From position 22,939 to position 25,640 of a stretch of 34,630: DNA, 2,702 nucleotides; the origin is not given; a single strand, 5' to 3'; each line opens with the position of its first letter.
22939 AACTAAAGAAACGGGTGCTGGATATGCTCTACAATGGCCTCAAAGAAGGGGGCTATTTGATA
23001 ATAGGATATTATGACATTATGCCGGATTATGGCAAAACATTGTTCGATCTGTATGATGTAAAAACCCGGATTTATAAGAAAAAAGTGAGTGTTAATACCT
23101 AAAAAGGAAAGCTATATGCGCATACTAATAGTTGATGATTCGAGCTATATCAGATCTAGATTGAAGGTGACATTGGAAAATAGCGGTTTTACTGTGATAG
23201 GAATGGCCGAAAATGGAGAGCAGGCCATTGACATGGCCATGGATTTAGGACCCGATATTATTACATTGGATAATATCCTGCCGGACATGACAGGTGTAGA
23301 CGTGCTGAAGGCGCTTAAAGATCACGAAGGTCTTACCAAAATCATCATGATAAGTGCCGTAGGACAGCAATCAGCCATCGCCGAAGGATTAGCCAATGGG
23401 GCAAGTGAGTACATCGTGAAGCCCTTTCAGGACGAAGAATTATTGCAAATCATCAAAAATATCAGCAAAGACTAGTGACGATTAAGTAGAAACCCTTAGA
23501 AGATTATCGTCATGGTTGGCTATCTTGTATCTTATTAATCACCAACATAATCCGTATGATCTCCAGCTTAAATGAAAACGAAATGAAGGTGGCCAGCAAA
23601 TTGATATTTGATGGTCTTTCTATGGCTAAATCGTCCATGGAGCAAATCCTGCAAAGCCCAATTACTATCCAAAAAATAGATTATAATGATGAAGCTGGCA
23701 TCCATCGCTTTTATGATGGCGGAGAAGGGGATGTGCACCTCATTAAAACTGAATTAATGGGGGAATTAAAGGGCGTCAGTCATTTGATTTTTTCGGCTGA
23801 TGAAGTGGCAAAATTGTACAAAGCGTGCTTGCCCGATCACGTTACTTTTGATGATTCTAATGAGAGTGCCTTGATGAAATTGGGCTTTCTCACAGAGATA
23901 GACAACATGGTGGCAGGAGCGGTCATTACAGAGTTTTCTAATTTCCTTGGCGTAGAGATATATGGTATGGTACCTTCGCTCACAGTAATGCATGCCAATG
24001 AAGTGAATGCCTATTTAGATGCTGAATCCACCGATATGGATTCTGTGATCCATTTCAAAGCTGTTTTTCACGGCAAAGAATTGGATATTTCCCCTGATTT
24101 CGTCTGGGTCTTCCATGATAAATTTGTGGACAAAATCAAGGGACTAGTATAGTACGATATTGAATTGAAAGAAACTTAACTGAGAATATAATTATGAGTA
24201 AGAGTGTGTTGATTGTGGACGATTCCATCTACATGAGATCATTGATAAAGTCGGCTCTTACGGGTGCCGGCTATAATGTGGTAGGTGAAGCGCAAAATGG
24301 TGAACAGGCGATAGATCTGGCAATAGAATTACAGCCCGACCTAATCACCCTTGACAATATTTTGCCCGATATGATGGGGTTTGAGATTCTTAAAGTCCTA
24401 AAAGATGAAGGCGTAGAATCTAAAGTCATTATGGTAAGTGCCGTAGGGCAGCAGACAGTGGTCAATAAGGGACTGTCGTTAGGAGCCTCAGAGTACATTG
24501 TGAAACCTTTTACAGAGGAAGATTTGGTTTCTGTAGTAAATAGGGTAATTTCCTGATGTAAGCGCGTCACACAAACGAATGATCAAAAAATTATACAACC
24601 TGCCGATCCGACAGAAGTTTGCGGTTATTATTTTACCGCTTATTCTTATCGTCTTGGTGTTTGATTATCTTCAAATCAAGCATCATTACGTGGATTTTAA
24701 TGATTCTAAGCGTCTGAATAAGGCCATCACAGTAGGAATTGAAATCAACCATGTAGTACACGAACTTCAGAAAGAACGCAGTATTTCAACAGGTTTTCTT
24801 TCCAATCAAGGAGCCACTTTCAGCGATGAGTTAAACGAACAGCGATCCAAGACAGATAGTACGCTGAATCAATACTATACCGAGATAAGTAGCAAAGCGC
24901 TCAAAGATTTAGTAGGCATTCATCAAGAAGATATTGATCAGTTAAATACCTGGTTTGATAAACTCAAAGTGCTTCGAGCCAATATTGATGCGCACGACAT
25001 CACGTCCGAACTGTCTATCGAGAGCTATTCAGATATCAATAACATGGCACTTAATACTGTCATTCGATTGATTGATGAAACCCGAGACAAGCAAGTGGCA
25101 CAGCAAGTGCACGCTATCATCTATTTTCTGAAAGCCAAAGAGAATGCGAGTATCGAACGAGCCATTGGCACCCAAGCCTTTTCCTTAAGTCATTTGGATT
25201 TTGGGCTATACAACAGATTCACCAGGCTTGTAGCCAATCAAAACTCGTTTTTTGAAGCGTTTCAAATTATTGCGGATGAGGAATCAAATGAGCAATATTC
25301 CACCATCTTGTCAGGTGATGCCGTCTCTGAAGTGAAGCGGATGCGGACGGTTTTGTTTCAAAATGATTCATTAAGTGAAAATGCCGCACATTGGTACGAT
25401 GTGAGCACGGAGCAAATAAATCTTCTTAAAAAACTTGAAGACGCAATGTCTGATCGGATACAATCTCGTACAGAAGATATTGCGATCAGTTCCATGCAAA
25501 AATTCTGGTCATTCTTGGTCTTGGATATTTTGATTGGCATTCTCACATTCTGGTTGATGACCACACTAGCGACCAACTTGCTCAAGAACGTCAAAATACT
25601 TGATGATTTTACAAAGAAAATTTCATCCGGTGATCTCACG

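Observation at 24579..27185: Receptor-fused CheA-type kinase: NIT sensor - HAMP - PAS-like - Hpt - CheA-class ATPase domain with no P3 dimerisation or P5 CheW-like domain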

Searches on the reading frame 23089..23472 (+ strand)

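Call 3: search_protein_families(library=pfam, proteins=[window:23089-23472:+], max_evalue=1)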
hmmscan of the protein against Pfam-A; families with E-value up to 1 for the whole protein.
window:23089-23472:+ (128 aa): 5 families
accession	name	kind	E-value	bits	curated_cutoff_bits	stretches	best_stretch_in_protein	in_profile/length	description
PF00072.30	Response_reg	-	8.9e-28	97.1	30.2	1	12-123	1-111/111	Response regulator receiver domain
PF20274.4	cREC_REC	-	0.0055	17.8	27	1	13-84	3-64/88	Cyclic-phosphate processing Receiver domain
PF01729.25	QRPTase_C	-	0.032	14.4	23.1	1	40-92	86-134/169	Quinolinate phosphoribosyl transferase, C-terminal domain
PF13604.12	AAA_30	-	0.073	13.2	27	1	25-68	38-81/191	AAA domain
PF13046.11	DUF3906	-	0.14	12.7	25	1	24-49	5-30/64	Protein of unknown function (DUF3906)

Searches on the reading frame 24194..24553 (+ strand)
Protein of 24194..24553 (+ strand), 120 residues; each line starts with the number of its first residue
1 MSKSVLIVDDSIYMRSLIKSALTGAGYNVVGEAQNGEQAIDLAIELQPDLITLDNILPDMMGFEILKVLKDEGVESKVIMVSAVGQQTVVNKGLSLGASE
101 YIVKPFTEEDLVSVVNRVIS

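Call 3: search_protein_families(library=pfam, proteins=[window:24194-24553:+], max_evalue=1)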
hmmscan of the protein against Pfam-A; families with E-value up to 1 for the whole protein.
window:24194-24553:+ (120 aa): 4 families
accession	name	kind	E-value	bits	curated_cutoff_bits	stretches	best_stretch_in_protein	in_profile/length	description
PF00072.30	Response_reg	-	3.3e-28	98.5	30.2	1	5-115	1-110/111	Response regulator receiver domain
PF01729.25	QRPTase_C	-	0.035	14.3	23.1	1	30-85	84-134/169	Quinolinate phosphoribosyl transferase, C-terminal domain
PF02126.24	PTE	-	0.061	13.2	22.4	1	35-86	199-250/298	Phosphotriesterase family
PF23889.1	DUF7241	-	0.14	12.7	27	1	71-97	21-47/70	Domain of unknown function (DUF7241)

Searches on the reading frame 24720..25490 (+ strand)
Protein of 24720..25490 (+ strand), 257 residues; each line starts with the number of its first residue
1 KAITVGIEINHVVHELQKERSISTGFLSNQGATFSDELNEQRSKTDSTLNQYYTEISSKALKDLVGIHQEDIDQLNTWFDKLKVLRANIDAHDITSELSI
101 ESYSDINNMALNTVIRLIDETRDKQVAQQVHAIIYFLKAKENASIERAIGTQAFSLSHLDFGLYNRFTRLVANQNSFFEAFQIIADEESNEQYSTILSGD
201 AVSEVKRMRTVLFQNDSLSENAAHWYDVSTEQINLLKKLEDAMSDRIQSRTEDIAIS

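Call 89: search_solved_structures(query=window:24720-25490:+, max_evalue=0.001, show_alignments=1)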
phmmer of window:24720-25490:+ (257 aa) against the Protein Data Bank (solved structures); distinct sequences matched with E-value up to 0.001: 1.
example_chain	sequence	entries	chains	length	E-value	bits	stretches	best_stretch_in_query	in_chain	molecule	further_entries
4akk_A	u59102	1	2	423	7.8e-13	52.1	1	6-243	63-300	NITRATE REGULATORY PROTEIN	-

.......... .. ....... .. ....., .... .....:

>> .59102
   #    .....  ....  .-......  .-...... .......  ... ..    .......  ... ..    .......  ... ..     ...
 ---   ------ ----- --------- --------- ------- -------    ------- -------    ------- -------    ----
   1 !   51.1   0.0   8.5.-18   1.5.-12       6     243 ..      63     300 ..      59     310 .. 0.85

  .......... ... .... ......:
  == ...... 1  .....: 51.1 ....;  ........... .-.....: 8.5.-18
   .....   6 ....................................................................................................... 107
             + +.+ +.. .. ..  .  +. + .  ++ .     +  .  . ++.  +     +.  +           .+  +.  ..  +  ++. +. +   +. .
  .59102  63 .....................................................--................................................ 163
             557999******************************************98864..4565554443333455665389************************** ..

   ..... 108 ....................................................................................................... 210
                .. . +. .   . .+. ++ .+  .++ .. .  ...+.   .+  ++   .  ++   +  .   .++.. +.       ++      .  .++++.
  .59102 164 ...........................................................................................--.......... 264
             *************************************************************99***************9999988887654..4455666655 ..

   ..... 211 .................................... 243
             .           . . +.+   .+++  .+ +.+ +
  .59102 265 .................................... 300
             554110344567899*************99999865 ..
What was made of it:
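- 24753..25463 (+): Periplasmic NIT domain (residues 59-295). NasR 4akk 8e-13, with R67 and R194 aligned to the NasR ER arginines (call 89).
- On NIT domain sensors: NasR 8e-13 with R67 and R194 aligned (call 89). The Gly of one NasR G-x-x-R motif is Ser191 here (call 89).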
